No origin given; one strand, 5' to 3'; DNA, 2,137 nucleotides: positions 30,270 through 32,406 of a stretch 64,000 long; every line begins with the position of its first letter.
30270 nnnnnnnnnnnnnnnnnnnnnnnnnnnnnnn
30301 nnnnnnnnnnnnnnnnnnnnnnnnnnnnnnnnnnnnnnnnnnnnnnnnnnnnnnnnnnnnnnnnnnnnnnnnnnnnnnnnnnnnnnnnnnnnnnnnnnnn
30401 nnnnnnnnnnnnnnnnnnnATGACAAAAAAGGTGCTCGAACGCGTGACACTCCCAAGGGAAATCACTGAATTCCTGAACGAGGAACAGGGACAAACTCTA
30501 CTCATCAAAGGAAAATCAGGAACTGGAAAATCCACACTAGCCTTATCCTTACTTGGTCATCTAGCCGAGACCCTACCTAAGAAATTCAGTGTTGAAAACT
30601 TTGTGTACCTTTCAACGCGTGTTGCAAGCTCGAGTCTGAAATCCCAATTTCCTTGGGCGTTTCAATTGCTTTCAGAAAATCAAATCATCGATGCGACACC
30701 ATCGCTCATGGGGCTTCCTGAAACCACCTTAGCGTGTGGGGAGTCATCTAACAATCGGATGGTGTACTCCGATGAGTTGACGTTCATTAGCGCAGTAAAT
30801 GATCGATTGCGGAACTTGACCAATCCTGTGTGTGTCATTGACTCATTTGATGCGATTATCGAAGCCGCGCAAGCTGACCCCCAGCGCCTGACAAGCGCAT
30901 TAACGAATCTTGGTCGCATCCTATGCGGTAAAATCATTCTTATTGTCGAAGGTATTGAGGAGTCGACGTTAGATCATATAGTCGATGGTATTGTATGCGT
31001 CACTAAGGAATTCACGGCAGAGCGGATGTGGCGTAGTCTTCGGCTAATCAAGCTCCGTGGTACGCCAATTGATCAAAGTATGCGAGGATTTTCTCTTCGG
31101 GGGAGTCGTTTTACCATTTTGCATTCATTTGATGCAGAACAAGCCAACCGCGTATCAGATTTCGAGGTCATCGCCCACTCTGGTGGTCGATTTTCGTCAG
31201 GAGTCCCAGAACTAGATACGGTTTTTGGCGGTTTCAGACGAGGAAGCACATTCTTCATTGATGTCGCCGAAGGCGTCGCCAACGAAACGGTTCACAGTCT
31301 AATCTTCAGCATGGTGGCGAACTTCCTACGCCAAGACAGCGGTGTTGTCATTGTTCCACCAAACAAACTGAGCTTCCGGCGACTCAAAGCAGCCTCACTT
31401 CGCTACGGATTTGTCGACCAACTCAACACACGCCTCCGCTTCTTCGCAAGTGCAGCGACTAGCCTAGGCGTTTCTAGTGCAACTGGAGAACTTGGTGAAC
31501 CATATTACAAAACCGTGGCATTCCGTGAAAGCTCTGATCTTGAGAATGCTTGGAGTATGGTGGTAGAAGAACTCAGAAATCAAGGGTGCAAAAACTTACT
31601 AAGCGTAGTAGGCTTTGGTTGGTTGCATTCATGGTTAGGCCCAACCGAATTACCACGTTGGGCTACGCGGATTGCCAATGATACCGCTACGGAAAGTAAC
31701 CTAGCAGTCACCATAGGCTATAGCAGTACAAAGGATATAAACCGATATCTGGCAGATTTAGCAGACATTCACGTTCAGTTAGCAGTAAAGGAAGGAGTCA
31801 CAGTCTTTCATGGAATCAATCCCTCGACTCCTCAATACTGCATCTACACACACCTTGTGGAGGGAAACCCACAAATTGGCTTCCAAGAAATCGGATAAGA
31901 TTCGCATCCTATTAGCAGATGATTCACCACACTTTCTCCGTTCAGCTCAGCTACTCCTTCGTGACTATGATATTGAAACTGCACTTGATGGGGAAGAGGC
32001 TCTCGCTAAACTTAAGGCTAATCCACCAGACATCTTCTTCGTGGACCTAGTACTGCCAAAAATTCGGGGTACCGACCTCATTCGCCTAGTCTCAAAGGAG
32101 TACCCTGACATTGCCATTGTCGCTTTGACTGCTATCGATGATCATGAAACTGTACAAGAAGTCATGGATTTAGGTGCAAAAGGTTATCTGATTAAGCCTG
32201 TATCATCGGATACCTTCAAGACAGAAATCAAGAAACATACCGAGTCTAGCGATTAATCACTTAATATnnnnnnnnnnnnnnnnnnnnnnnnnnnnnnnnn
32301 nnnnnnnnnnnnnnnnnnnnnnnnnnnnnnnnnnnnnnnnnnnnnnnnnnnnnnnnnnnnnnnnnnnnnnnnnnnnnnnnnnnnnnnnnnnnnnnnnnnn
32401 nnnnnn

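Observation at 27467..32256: Divergent cluster of five KaiC-like ATPase domains with an embedded Ras-like GTPase and a CheY receiver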

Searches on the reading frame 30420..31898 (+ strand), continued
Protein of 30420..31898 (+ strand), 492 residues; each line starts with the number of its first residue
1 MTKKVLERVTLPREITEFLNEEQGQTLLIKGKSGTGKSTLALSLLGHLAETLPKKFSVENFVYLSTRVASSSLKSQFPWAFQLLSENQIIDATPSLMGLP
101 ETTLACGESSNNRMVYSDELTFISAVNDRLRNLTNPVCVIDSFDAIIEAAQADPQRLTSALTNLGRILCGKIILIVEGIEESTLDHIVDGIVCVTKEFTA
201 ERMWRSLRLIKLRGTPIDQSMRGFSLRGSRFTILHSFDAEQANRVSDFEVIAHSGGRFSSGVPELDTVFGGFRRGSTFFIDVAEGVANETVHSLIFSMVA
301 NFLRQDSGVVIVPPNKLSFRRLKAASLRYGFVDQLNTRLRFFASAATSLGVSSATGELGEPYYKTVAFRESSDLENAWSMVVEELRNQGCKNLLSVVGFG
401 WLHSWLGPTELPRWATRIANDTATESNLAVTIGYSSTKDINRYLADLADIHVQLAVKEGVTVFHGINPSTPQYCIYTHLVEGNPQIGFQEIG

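Call 42: predict_structure(alignment_id=A1)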
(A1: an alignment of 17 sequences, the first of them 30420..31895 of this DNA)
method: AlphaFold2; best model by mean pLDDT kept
length: 492 residues; sequences in the alignment: 17
mean_pLDDT: 84.6   pTM: 0.80
mean pLDDT of the five models: 84.6, 84.3, 79.2, 75.7, 72.0
residues with pLDDT >= 90: 219; 70-90: 222; 50-70: 24; < 50: 27
segments of 3 or more residues with pLDDT < 50: 1-7, 97-109, 348-353
pLDDT, mean of each block of 10 residues (from residue 1): 40 87 90 92 93 91 87 85 89 58 37 82 93 94 91 93 93 93 90 90 89 82 89 88 77 86 89 90 92 94 93 87 88 91 63 53 78 88 89 90 86 86 77 89 91 92 93 89 84 80
secondary structure, 60 per line:
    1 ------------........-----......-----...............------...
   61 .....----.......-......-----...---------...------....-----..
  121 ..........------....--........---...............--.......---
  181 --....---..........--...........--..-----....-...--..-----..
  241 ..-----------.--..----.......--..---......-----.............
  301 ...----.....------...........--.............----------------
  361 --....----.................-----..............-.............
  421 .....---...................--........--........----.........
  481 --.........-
elements in order: H13-20 E26-31 H37-51 E61-65 H70-76 H78-83 E89-91 H119-130 E137-140 H143-150 H154-168 E171-177 H183-186 E190-199 E202-212 E222-225 H239-242 H263-269 E277-282 H288-303 E308-312 H319-329 H332-338 E339-344 E363-366 H371-387 E393-398 H399-406 H408-425 E429-434 H435-447 E450-457 E460-467 E472-480 E483-491

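Call 45: fold_search(model_id=the predicted structure, library=pdb)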
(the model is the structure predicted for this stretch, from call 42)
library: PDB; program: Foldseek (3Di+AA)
matches with E <= 10: 1648; with E <= 0.001: 603
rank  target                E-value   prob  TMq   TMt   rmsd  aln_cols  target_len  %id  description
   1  7s65_B                1.5e-23  1.00  0.36  0.39  19.7       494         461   17  Compressed conformation of nighttime state KaiC (released 2021-09-22)
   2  4dug_D                1.5e-22  1.00  0.38  0.38  19.7       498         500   18  Crystal Structure of Circadian Clock Protein KaiC E318A Mutant (released 2012-03-14)
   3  7s67_A                3.2e-22  1.00  0.37  0.38  19.9       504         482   17  Extended conformation of daytime state KaiC (released 2021-09-22)
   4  7s66_A                7.1e-22  1.00  0.38  0.39  19.9       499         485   17  Extended conformation of nighttime state KaiC (released 2021-09-22)
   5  8zn5_J                1.2e-21  1.00  0.38  0.41  19.5       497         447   18  Crystal Structure of Designed Clock Protein KaiC (released 2025-04-16)
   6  3k0f_C                2.0e-21  1.00  0.39  0.39  19.4       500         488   18  Crystal structure of the phosphorylation-site double mutant T426A/T432A of the KaiC circadian clock protein (released 2010-03-31)
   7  4ijm_A                2.1e-21  1.00  0.37  0.36  20.0       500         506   18  Crystal structure of circadian clock protein KaiC A422V mutant (released 2013-02-13)
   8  8zn5_C                2.2e-21  1.00  0.38  0.40  20.1       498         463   19  Crystal Structure of Designed Clock Protein KaiC (released 2025-04-16)
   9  3k0c_D                2.2e-21  1.00  0.38  0.39  19.8       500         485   19  Crystal structure of the phosphorylation-site double mutant S431A/T432E of the KaiC circadian clock protein (released 2010-03-31)
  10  4ijm_D                2.2e-21  1.00  0.39  0.39  19.9       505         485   18  Crystal structure of circadian clock protein KaiC A422V mutant (released 2013-02-13)
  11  3k0f_D                2.3e-21  1.00  0.39  0.39  19.5       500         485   18  Crystal structure of the phosphorylation-site double mutant T426A/T432A of the KaiC circadian clock protein (released 2010-03-31)
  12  8zn6_E                2.3e-21  1.00  0.36  0.37  20.2       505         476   18  Crystal Structure of Designed Clock Protein KaiC (released 2025-04-16)
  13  3k0a_D                2.7e-21  1.00  0.38  0.39  20.1       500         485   18  Crystal structure of the phosphorylation-site mutant S431A of the KaiC circadian clock protein (released 2010-03-31)
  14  3k09_D                2.9e-21  1.00  0.38  0.38  19.9       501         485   18  Crystal structure of the phosphorylation-site mutant S431D of the KaiC circadian clock protein (released 2010-03-31)
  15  8zn6_A                3.3e-21  1.00  0.38  0.40  19.9       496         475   19  Crystal Structure of Designed Clock Protein KaiC (released 2025-04-16)
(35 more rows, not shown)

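Call 52: search_protein_families(library=pfam, proteins=[L067:5078-6505:+, L067:6575-7300:+, L067:7601-7951:+, L067:7995-9383:+, L067:9392-9805:-, L067:9956-11185:+, L067:11246-12454:+, L071:52-1161:+, L071:1297-1797:+, L071:3406-4380:-], max_evalue=0.001)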
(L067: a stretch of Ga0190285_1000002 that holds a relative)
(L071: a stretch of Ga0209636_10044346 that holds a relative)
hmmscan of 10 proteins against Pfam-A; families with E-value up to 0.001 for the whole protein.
L067:5078-6505:+ (475 aa): 5 families
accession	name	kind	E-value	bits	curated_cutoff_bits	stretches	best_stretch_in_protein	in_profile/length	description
PF00963.24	Cohesin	-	4.6e-14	53.2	24.1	2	195-302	4-114/139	Cohesin domain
PF13620.12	CarboxypepD_reg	-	5.2e-12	46.4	32.3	1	332-413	1-82/82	Carboxypeptidase regulatory-like domain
PF13715.12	CarbopepD_reg_2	-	9.5e-09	35.6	32.2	1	333-415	1-79/88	CarboxypepD_reg-like domain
PF17210.9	SdrD_B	-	1.4e-05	25.6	29.7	1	346-390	25-68/112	SdrD B-like domain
PF09430.16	EMC7_beta-sandw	-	0.00085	19.9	26.6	0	362-418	21-78/122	ER membrane protein complex subunit 7, beta-sandwich domain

L067:6575-7300:+ (241 aa): 1 family
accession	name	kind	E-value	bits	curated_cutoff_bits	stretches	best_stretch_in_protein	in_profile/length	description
PF00963.24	Cohesin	-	8.7e-13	49.1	24.1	1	44-166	8-132/139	Cohesin domain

L067:7601-7951:+ (116 aa): 1 family
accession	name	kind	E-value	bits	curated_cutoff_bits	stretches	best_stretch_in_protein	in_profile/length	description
PF24033.1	DUF7342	-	0.00077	19.9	31.6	0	34-88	23-77/150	Family of unknown function (DUF7342)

L067:7995-9383:+ (462 aa): 7 families
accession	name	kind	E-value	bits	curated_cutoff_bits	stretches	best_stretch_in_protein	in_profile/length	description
PF07088.17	GvpD_P-loop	-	2.2e-19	70.5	24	1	13-184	10-186/189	GvpD gas vesicle protein, P-loop domain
PF06745.19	ATPase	-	1.8e-18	67.2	26.6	1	12-204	18-220/231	KaiC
PF20440.3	GvpD_bR2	-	1.6e-09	38.1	27.9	1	237-298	11-74/254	GvpD basic region 2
PF13401.12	AAA_22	-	1.8e-05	25.5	27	1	16-153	8-122/130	AAA domain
PF20720.3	nSTAND3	-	2e-05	24.8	27.2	1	10-51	14-54/155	Novel STAND NTPase 3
PF13481.12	AAA_25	-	5.5e-05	23.3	27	1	12-152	32-187/195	AAA domain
PF05729.18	NACHT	-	0.00088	19.6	26.7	0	15-164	2-139/167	NACHT domain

L067:9392-9805:- (137 aa): 1 family
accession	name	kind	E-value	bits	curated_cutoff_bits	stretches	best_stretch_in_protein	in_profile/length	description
PF00072.30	Response_reg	-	2.5e-18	66.7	30.2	1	7-113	1-101/111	Response regulator receiver domain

L067:9956-11185:+ (409 aa): 1 family
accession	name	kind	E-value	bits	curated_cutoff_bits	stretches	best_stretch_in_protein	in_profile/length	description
PF01969.22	Ni_insertion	-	8e-119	397.5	22.1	1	4-388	1-374/375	Nickel insertion protein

L067:11246-12454:+ (402 aa): 2 families
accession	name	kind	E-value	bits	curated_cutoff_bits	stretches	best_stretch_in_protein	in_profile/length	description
PF00091.31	Tubulin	-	1.4e-45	156.4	33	1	80-239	2-189/190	Tubulin/FtsZ family, GTPase domain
PF12327.13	FtsZ_C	-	1.3e-32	112.4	27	1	287-380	1-94/95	FtsZ family, C-terminal domain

L071:52-1161:+ (369 aa): 11 families
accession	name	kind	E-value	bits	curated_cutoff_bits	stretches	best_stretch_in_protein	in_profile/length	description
PF18911.6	PKD_4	-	1.4e-51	172.9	27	3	193-263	14-85/85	PKD domain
PF00801.26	PKD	-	2.8e-35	120.6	23.5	3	91-158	12-78/80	PKD domain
PF22352.2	K319L-like_PKD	-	4.7e-19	68.6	27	3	94-161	12-84/84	K319L-like, PKD domain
PF02010.21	REJ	-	5.7e-09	35.5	25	0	191-220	94-128/452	REJ domain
PF21027.3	Sde0182_C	-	8.3e-09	36.4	27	1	95-160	1-64/83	Cellulose-binding protein Sde0182, C-terminal domain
PF18981.6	InlK_D3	-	8.5e-06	26.2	25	0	133-158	46-71/75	Internalin K domain (D3/D4)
PF15418.12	DUF4625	-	3e-05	24.8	27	0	136-161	105-130/131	Domain of unknown function (DUF4625)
PF16967.11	TcfC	-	5.1e-05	23.2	29.4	0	125-158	33-65/68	E-set like domain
PF06832.18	BiPBP_C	-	7.9e-05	22.9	26.8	0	283-349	20-83/90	Penicillin-Binding Protein C-terminus Family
PF07495.19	Y_Y_Y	-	0.00036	20.8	26.6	0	238-264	37-63/65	Y_Y_Y domain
PF19077.6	Big_13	-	0.00046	21.1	27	0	135-157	73-95/102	Bacterial Ig-like domain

L071:1297-1797:+ (166 aa): 1 family
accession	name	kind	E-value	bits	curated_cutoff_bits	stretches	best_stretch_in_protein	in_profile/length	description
PF00072.30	Response_reg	-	6.8e-20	71.7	30.2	1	32-139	1-103/111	Response regulator receiver domain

L071:3406-4380:- (324 aa): 3 families
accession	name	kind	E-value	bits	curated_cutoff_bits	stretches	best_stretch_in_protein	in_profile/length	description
PF02518.31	HATPase_c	-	6.6e-25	88.1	26.4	1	208-319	5-109/111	Histidine kinase-, DNA gyrase B-, and HSP90-like ATPase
PF00512.31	HisKA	-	1e-13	51.5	26.9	1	97-159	4-63/66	His Kinase A (phospho-acceptor) domain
PF00072.30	Response_reg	-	1.8e-13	51.1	30.2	1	1-61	50-110/111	Response regulator receiver domain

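Call 53: search_protein_families(library=pfam, proteins=[L002:7668-7973:+, L042:2-196:+, L002:733-1731:+, L002:117-731:+], max_evalue=1)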
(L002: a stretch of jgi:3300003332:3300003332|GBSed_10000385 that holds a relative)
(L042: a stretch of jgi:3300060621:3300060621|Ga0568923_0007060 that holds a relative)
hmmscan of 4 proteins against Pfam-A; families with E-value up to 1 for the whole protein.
L002:7668-7973:+ (101 aa): 1 family
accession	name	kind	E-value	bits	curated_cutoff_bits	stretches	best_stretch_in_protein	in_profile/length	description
PF08767.17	CRM1_C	-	0.15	11.6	23.2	1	5-61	15-71/323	CRM1 C terminal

L042:2-196:+ (64 aa): 0 families

L002:733-1731:+ (332 aa): 20 families
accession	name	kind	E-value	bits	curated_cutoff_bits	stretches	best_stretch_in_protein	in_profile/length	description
PF18551.6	TackOD1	-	2.3e-28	99.4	32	1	128-289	11-177/188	Thaumarchaeal output domain 1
PF07191.17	Zn_ribbon_6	-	0.00078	19.8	25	2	240-285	2-39/67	Double zinc ribbon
PF12760.12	Zn_ribbon_IS1595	-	0.002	18.5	25.4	1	229-267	9-45/46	Transposase zinc-ribbon domain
PF12773.13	DZR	-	0.0022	18.6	27.3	1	237-272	11-37/45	Double zinc ribbon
PF03966.22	Trm112p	-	0.0034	17.7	22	1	239-286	8-36/40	Trm112p-like protein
PF09723.15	Zn_ribbon_8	-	0.019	15.4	34.4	0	260-282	6-33/41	Zinc ribbon domain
PF10058.14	Zn_ribbon_10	-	0.033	14.4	24.2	1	231-267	15-52/54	ER junction formation factor lunapark, zinc ribbon finger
PF18912.6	DZR_2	-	0.038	14.3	27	1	186-217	19-50/56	Double zinc ribbon domain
PF09526.16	DUF2387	-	0.05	14.1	25.9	1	238-272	8-43/72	Probable metal-binding protein (DUF2387)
PF17283.8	Zn_ribbon_SprT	-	0.09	13.3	28.1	0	189-211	5-32/38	SprT-like zinc ribbon domain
PF24458.1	DUF7573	-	0.093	13.1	30.2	0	252-283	4-38/39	Domain of unknown function (DUF7573)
PF06827.20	zf-FPG_IleRS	-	0.12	12.7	21.3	0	204-211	3-10/30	Zinc finger found in FPG and IleRS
PF13719.11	Zn_ribbon_5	-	0.13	12.5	29.3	1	241-266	5-32/37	zinc-ribbon domain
PF13453.11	Zn_ribbon_TFIIB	-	0.19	11.6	22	0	241-266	2-26/41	Transcription factor zinc-finger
PF08271.17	Zn_Ribbon_TF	-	0.21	11.6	29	1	204-224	2-22/43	TFIIB zinc-binding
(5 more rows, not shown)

L002:117-731:+ (204 aa): 7 families
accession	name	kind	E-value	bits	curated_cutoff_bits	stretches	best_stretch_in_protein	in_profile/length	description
PF00071.28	Ras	-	1.4e-49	168.3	21.6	1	20-179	1-160/162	Ras family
PF08477.19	Roc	-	9.8e-30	103.7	27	1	20-133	1-119/119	Ras of Complex, Roc, domain of DAPkinase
PF00025.27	Arf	-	1.4e-12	47.9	22.3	1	19-138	15-131/174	ADP-ribosylation factor family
PF00009.33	GTP_EFTU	-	1.2e-05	25.4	26.5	1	52-175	54-182/188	Elongation factor Tu GTP binding domain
PF01926.29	MMR_HSR1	-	0.00031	21.3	21.9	1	20-131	1-113/113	50S ribosome-binding GTPase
PF04670.18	Gtr1_RagA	-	0.015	15.2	22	1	20-83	1-64/232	Gtr1/RagA G protein conserved region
PF03193.22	RsgA_GTPase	-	0.062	13.6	30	1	84-176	16-105/174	RsgA GTPase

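Call 69: search_protein_families(library=padloc, proteins=[window:30432-31898:+], max_evalue=0.001)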
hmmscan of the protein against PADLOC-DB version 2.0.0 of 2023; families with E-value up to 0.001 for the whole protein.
window:30432-31898:+ (488 aa): 1 family
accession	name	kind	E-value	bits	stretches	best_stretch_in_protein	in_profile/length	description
PDLC04140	mad8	-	5.5e-05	20.8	1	18-64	25-67/314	mads_8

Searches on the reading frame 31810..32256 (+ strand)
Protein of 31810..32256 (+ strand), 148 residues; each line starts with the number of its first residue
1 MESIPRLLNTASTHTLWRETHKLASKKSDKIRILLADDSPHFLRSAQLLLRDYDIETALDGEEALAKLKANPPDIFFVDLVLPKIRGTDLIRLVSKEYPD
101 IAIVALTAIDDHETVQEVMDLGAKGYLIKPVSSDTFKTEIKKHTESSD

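Call 4: search_protein_families(library=pfam, proteins=[window:31810-32256:+], max_evalue=0.01)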
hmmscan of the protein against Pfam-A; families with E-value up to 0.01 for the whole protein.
window:31810-32256:+ (148 aa): 2 families
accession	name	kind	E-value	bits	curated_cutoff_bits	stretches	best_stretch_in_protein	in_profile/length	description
PF00072.30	Response_reg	-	5.2e-23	81.8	30.2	1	33-140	1-110/111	Response regulator receiver domain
PF21332.3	AmiR_N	-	0.0017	18.7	27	1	78-134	41-101/111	AmiR, N-terminal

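Call 29: search_protein_families(library=ncbifam, proteins=[window:31855-32256:+], max_evalue=0.01)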
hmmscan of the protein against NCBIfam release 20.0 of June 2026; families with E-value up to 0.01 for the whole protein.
window:31855-32256:+ (133 aa): 97 families (the best 25 are shown)
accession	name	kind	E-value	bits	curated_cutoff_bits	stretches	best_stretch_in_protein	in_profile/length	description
NF041946.1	LuxO_transreg_Vib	equivalog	6.1e-15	55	800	1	36-127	19-110/463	quorum-sensing sigma-54 dependent transcriptional regulator LuxO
NF045944.1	ResRegRpaBCyano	equivalog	1e-14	54.5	330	1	21-125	3-108/229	response regulator transcription factor RpaB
NF052445.1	RespRegMctR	equivalog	1.8e-14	53.6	300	1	15-127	1-117/205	two-component system response regulator MctR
NF011896.0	PRK15369.1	equivalog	5.4e-14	52.3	242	1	16-123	4-115/211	two component system response regulator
NF041367.1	CheY_Halo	equivalog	1.2e-13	51.4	200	1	18-126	1-111/114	chemotaxis protein CheY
NF040534.1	resp_reg_YycF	equivalog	1.6e-13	50.5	340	1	36-124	23-110/231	response regulator YycF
NF041733.1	resp_reg_CseB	equivalog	1.8e-13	50.4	350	1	17-125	2-111/228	two-component system response regulator CseB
NF051850.1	RespRegRprY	equivalog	4.5e-13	49.1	370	1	14-125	3-116/234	response regulator transcription factor RprY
NF053512.1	nitric_RR_NosR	exception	6.1e-13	48.6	400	1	18-130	1-116/422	response regulator c-di-GMP phosphodiesterase, NosR family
TIGR02875.1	spore_0_A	equivalog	8.6e-13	48.1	200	1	14-129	1-122/262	sporulation transcription factor Spo0A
NF007135.0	PRK09581.1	equivalog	9.7e-13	47.7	474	1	17-125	4-116/457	PleD family two-component system response regulator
NF052313.1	T9SS_RR_PorX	equivalog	1.1e-12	47.5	300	1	17-131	2-118/513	T9SS response regulator signal transducer PorX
NF040689.1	MtrAB_MtrA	equivalog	3.4e-12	46.2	300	1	18-126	1-110/219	MtrAB system response regulator MtrA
NF008099.0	PRK10841.1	equivalog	3.9e-12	44.8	920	1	7-130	816-941/949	two-component system sensor histidine kinase RcsC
TIGR02154.1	PhoB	equivalog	4.1e-12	45.9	296.2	1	17-126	4-117/226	phosphate regulon transcriptional regulator PhoB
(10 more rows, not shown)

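Call 69: search_protein_families(library=padloc, proteins=[window:31855-32256:+], max_evalue=0.001)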
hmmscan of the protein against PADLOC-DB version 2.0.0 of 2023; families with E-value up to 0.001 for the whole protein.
window:31855-32256:+ (133 aa): 1 family
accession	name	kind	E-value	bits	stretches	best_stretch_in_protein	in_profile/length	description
PDLC00405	SduA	-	0.00047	17.8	1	12-72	5-65/323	DUF4263 domain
